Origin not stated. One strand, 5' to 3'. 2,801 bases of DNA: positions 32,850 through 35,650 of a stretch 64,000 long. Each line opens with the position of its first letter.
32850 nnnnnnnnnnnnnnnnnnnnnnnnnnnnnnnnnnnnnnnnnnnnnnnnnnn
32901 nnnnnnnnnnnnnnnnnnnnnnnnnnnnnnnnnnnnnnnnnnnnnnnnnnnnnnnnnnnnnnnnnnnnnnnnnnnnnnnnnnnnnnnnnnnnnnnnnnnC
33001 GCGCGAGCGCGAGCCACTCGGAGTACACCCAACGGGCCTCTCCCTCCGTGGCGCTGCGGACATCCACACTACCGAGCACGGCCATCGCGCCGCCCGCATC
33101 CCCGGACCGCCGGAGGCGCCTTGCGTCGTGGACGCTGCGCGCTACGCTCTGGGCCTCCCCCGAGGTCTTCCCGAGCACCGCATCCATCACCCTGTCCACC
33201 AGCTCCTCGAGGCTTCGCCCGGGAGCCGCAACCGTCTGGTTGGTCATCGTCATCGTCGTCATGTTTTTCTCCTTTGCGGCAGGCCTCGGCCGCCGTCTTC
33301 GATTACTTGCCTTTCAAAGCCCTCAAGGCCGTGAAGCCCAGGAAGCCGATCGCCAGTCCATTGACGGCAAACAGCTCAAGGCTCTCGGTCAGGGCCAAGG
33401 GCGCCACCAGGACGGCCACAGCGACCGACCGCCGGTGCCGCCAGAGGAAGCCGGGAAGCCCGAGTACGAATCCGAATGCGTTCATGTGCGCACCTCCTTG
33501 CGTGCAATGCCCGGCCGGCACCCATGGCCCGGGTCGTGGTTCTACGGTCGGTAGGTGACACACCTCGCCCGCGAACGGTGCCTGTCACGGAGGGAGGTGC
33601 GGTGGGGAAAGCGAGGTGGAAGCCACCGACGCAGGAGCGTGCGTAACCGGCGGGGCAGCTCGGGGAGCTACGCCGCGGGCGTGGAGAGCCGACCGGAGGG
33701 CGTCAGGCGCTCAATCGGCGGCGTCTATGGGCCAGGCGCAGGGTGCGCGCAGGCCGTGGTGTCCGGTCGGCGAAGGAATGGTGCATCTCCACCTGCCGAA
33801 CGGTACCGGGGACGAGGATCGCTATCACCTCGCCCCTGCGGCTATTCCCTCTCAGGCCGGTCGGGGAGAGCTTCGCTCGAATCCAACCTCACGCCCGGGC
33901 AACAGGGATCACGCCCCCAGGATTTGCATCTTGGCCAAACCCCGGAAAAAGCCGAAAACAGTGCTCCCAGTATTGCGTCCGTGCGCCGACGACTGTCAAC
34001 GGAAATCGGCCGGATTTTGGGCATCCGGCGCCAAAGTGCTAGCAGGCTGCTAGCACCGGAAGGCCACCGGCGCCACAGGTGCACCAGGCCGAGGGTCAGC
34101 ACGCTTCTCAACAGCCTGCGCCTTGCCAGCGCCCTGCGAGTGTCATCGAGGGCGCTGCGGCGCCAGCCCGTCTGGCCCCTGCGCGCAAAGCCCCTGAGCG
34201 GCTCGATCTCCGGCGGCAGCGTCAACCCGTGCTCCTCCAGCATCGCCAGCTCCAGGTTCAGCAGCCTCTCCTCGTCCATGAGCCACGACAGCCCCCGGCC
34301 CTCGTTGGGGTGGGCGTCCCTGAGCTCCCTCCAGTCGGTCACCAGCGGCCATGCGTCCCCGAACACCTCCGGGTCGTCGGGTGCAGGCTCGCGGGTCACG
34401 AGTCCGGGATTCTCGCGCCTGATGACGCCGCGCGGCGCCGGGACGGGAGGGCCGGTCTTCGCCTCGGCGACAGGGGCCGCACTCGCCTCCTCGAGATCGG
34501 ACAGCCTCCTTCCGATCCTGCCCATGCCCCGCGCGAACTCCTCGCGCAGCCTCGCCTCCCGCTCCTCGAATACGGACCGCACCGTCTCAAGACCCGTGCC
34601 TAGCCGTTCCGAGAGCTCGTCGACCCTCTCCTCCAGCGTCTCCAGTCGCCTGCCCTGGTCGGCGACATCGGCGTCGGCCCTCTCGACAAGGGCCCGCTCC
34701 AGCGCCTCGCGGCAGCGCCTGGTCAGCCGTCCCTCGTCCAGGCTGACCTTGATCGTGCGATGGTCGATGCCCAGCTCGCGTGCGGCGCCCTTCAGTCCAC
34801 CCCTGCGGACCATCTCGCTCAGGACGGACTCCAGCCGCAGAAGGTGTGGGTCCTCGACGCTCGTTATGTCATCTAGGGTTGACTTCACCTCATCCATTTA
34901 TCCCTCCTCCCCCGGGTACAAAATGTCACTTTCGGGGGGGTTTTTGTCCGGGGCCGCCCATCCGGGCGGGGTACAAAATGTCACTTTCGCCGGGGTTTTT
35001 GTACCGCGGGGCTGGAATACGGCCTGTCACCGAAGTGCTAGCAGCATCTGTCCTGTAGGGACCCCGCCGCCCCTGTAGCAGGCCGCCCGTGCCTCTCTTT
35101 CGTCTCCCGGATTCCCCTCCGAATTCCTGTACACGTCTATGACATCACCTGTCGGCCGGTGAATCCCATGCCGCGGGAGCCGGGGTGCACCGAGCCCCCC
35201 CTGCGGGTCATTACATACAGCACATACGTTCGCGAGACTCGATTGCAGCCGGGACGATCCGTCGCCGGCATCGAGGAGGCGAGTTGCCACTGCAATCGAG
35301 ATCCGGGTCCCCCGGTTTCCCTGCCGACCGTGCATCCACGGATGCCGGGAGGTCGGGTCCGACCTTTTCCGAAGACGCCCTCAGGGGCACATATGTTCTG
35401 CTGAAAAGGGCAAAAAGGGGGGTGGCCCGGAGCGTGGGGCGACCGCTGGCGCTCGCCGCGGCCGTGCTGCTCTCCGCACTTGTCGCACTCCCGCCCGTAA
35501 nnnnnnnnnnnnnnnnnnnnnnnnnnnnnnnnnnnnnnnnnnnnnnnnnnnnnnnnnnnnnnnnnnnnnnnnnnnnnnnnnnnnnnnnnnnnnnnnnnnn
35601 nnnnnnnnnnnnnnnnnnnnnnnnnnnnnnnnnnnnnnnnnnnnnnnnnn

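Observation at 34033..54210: Shared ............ operator links the immunity switch to backbone promoters 20 kb away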

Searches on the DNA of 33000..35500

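Call 38: search_rna_families(source=window, start=33000, end=35500, threshold=evalue, max_evalue=1)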
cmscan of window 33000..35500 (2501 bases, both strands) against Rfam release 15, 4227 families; matches with E-value up to 1: 0.
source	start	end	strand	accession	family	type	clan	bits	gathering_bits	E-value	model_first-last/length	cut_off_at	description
